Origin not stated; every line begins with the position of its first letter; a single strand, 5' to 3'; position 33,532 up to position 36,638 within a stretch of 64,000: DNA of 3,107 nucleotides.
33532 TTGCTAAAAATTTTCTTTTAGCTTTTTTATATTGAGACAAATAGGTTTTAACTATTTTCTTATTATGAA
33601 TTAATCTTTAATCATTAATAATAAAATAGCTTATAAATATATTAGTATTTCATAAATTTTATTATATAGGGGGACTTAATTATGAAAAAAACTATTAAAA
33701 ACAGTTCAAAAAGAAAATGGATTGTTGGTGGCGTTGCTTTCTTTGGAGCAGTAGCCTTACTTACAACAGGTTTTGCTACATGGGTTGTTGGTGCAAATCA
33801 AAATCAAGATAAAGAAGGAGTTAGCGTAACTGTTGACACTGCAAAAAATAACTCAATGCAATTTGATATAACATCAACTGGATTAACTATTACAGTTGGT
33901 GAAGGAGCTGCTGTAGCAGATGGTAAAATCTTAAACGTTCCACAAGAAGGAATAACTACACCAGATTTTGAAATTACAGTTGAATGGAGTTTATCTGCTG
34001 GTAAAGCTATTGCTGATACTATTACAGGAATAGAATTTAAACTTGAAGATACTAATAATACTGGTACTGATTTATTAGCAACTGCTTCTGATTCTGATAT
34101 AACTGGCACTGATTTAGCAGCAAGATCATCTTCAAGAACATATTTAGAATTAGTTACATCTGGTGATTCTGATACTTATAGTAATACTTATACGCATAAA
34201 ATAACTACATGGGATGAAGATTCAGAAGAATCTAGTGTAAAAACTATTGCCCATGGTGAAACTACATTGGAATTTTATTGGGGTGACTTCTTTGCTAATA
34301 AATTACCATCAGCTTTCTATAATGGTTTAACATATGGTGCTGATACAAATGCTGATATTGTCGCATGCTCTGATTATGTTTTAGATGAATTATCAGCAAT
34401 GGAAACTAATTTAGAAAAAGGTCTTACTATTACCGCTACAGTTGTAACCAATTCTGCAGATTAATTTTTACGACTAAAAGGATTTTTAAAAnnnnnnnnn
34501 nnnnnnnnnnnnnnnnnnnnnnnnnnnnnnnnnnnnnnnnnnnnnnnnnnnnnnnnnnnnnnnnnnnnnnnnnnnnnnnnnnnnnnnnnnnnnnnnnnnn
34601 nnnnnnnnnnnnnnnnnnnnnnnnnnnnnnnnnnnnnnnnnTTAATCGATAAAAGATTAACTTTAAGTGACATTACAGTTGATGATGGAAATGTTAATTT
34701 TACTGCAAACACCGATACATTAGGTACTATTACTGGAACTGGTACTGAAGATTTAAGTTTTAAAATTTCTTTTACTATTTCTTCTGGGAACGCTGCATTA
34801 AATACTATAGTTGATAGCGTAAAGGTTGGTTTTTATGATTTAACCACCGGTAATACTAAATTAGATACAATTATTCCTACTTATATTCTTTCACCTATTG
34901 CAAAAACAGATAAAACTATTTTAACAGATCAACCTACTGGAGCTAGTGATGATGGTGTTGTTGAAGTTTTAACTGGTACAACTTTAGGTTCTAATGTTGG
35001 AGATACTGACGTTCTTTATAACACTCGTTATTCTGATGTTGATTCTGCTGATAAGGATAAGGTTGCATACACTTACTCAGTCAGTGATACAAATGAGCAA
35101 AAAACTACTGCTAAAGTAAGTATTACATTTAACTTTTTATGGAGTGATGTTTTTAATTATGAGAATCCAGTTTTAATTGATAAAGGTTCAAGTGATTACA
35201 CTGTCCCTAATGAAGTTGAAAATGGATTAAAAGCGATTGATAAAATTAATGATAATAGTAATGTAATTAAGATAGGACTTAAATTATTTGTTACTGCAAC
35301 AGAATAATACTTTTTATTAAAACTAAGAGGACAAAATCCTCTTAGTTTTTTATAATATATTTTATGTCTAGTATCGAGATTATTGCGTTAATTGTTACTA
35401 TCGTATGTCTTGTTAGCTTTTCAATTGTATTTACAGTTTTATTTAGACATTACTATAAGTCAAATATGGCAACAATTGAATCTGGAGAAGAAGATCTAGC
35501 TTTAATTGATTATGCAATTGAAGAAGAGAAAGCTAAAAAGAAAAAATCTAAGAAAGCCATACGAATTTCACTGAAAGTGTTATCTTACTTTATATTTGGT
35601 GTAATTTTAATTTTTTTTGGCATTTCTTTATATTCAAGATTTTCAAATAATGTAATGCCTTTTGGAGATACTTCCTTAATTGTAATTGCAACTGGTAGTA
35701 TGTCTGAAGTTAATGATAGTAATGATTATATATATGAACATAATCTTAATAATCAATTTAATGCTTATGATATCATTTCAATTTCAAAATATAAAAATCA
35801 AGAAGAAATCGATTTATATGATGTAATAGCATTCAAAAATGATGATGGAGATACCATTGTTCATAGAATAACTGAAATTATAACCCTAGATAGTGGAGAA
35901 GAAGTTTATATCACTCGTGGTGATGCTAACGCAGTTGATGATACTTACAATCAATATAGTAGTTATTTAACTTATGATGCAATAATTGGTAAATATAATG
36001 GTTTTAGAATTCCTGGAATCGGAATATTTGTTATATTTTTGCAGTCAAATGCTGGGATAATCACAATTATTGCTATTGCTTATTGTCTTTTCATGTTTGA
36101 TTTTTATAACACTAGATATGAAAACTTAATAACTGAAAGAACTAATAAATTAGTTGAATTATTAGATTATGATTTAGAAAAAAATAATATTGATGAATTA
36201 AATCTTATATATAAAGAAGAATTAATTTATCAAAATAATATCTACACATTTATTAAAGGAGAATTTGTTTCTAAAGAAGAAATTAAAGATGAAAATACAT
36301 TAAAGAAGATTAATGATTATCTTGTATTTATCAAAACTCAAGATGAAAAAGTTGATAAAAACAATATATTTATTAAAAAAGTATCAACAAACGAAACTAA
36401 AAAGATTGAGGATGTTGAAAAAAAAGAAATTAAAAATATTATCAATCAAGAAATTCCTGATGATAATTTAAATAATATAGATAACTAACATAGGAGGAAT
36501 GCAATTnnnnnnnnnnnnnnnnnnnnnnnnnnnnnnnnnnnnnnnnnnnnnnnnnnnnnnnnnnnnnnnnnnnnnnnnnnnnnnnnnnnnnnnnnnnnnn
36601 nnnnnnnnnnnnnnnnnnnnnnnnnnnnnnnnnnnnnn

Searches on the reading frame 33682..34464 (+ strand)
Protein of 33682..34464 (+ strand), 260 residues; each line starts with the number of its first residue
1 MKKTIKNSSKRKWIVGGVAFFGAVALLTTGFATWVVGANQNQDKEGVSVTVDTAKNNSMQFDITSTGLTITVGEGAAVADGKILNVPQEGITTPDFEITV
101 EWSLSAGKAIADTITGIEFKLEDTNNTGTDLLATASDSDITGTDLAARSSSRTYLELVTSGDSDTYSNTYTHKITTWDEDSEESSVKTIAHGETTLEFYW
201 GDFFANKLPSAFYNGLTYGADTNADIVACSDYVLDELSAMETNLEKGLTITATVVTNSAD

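Call 4: search_protein_families(library=pfam, proteins=[window:33682-34464:+], max_evalue=0.1)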
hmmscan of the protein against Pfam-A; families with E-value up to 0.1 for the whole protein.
window:33682-34464:+ (260 aa): 0 families

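Call 5: search_protein_families(library=ncbifam, proteins=[window:33682-34464:+], max_evalue=0.1)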
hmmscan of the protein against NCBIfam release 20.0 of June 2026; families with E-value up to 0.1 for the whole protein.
window:33682-34464:+ (260 aa): 1 family
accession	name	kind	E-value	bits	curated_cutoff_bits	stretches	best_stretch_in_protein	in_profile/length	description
NF033483.0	PknB_PASTA_kin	equivalog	0.061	12.3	450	1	5-110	325-432/563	Stk1 family PASTA domain-containing Ser/Thr kinase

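Call 58: search_protein_families(library=pfam, alignment_id=A4, max_evalue=0.1)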
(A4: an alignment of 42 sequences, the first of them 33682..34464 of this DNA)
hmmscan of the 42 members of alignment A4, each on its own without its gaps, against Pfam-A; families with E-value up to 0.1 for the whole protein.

A. member 1, window:33682-34464:+ (260 aa): 0 families

B. families by the number of members that match (of 42 scanned): 17 families
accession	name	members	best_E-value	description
PF17789.7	MG4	1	0.0019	Macroglobulin domain MG4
PF11604.15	CusF_Ec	1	0.0071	Copper binding periplasmic protein CusF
PF08522.16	BT_3987-like_N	1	0.0076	BT_3987-like, N-terminal domain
PF18933.6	PsbP_2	1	0.0088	PsbP-like protein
PF01833.30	TIG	1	0.0092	IPT/TIG domain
PF02369.22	Big_1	1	0.012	Bacterial Ig-like domain (group 1)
PF04326.19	SLFN_AlbA_2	1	0.016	Schlafen, AlbA_2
PF22144.1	Fungal_virus_P2_C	1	0.022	Fungal virus Capsid protein, C-terminal domain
PF01739.24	CheR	1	0.027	CheR methyltransferase, SAM binding domain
PF15122.11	TMEM206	1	0.03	TMEM206 protein family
PF09186.17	DUF1949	1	0.051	Domain of unknown function (DUF1949)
PF18904.5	DUF5660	1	0.057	Domain of unknown function (DUF5660)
PF08982.17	AtaL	1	0.072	Acetylaranotin biosynthesis cluster protein L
PF00576.27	Transthyretin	1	0.075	HIUase/Transthyretin family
PF15292.12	Treslin_M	1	0.092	Treslin, M domain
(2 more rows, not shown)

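Call 59: search_solved_structures(query=A4, max_evalue=10)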
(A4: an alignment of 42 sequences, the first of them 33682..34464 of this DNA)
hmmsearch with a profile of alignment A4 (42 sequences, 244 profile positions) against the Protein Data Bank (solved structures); distinct sequences matched with E-value up to 10: 3.
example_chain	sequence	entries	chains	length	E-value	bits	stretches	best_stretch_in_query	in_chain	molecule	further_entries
8y31_E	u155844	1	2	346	0.012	18.9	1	19-124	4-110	Interferon alpha/beta receptor 1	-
3s98_A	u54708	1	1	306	0.53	13.4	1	48-124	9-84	Interferon alpha/beta receptor 1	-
8oft_A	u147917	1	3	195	0.69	13.1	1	83-192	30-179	Fiber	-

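Call 88: search_protein_families(library=ncbifam, alignment_id=A4, max_evalue=1)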
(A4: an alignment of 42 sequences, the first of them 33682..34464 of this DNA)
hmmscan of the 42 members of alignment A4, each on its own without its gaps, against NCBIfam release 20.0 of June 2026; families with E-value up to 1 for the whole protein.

A. member 1, window:33682-34464:+ (260 aa): 1 family
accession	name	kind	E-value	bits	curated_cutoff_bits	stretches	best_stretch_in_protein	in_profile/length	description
NF033483.0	PknB_PASTA_kin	equivalog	0.061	12.3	450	1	5-110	325-432/563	Stk1 family PASTA domain-containing Ser/Thr kinase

B. families by the number of members that match (of 42 scanned): 37 families (the first 25 are shown)
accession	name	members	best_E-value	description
NF033483.0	PknB_PASTA_kin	3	0.011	Stk1 family PASTA domain-containing Ser/Thr kinase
NF047353.1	tube_lmo2291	1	0.00071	phage tail tube protein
TIGR00049.1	TIGR00049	1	0.0017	iron-sulfur cluster assembly accessory protein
NF058597.1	CoaZ_rpt_PGGG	1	0.0037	choice-of-anchor Z repeating domain-containing protein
TIGR02603.1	CxxCH_TIGR02603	1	0.0044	putative heme-binding domain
NF000494.1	FosF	1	0.0081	fosfomycin resistance glutathione transferase FosF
NF000495.1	FosK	1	0.0084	fosfomycin resistance glutathione transferase FosK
NF005169.0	PRK06638.2-4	1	0.016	NADH-quinone oxidoreductase subunit J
NF011245.0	PRK14651.1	1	0.016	UDP-N-acetylmuramate dehydrogenase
NF002356.0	PRK01318.2-3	1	0.016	membrane protein insertase YidC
NF040916.1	MamD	1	0.018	magnetosome protein MamD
NF033776.1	stress_YhcN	1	0.027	peroxide/acid stress response protein YhcN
NF004285.1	PRK05696.1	1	0.031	flagellar basal body-associated protein FliL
NF008600.0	PRK11568.1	1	0.035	IMPACT family protein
NF001068.0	PRK00118.1-4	1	0.04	putative DNA-binding protein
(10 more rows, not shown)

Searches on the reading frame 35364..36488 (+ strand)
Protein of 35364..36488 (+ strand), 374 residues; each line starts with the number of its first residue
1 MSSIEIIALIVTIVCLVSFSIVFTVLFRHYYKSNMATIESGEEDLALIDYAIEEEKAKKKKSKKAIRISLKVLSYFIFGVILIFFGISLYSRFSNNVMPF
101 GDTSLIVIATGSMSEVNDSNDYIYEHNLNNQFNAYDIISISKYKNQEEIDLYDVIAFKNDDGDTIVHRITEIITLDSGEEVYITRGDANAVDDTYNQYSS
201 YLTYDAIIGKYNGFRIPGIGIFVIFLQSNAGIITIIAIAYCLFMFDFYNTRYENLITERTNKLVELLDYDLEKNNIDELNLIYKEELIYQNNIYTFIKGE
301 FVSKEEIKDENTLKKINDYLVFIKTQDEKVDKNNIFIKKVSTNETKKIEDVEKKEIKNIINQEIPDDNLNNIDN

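Call 4: search_protein_families(library=pfam, proteins=[window:35364-36488:+], max_evalue=0.1)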
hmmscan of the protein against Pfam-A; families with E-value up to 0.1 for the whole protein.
window:35364-36488:+ (374 aa): 2 families
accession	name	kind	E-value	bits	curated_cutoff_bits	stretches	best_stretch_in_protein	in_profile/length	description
PF19762.4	DUF6249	-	0.00034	21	33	1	10-90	1-70/104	Domain of unknown function (DUF6249)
PF03350.21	UPF0114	-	0.02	15.6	23.1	1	7-96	10-76/117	Uncharacterized protein family, UPF0114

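Call 5: search_protein_families(library=ncbifam, proteins=[window:35364-36488:+], max_evalue=0.1)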
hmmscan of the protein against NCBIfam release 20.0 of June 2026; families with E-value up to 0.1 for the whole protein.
window:35364-36488:+ (374 aa): 2 families
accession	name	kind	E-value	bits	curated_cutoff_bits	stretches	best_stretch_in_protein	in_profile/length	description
NF046067.1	SigPepSipWBacil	equivalog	2.7e-15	56.4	190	1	128-242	48-156/189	signal peptidase I SipW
TIGR02228.1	sigpep_I_arch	equivalog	3.8e-13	49.6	51.85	1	123-246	36-153/158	signal peptidase I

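Call 85: search_protein_families(library=padloc, proteins=[window:35364-36488:+], max_evalue=0.001)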
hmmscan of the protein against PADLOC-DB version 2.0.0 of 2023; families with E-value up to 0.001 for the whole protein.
window:35364-36488:+ (374 aa): 0 families
